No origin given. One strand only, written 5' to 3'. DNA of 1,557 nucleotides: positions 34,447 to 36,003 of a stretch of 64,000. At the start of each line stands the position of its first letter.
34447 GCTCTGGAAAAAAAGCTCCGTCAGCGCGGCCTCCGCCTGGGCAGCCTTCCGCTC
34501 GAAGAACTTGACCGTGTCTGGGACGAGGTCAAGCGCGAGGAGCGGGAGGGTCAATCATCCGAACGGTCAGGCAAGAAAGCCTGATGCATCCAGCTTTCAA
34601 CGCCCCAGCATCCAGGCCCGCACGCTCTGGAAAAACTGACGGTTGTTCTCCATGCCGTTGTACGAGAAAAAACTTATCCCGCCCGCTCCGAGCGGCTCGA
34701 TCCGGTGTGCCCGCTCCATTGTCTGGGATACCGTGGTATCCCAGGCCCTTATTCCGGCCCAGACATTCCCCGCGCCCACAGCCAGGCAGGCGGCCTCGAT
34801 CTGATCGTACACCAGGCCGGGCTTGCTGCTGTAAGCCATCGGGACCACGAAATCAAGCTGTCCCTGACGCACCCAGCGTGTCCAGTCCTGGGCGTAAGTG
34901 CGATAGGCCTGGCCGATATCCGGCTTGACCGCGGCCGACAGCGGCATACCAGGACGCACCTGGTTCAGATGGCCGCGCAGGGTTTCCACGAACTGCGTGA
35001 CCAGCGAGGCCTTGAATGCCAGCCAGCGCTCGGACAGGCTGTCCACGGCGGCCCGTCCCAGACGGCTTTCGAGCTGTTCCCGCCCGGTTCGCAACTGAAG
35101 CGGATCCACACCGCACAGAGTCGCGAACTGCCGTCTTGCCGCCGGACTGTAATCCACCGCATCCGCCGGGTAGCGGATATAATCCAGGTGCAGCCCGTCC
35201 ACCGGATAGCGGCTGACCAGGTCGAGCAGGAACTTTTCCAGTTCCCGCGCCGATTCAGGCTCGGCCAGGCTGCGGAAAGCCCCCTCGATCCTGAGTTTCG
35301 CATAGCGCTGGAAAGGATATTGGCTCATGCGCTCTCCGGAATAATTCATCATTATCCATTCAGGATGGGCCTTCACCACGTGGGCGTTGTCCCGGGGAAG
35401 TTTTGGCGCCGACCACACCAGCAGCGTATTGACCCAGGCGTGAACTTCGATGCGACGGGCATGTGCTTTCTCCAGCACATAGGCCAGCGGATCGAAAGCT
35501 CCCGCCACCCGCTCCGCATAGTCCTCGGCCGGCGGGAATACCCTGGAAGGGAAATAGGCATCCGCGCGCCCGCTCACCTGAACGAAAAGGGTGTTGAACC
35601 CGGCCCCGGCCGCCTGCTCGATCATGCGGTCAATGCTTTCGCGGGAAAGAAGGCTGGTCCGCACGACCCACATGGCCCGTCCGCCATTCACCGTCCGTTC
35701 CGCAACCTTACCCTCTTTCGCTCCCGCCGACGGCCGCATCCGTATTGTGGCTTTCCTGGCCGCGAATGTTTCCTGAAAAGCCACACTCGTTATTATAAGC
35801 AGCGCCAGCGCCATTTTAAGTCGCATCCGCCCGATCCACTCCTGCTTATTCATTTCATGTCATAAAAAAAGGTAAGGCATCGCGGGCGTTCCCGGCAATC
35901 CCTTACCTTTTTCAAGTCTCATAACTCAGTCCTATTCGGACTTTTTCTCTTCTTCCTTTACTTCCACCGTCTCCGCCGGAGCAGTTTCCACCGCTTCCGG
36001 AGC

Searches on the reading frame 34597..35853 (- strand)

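Call 18: search_protein_families(library=pfam, proteins=[window:34597-35853:-], max_evalue=0.01)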
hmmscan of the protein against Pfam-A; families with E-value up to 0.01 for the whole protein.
window:34597-35853:- (418 aa): 1 family
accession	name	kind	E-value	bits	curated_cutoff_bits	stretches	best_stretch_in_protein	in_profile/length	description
PF02638.21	GHL10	-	8.1e-31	107.7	27.9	1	60-349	4-269/311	Glycosyl hydrolase-like 10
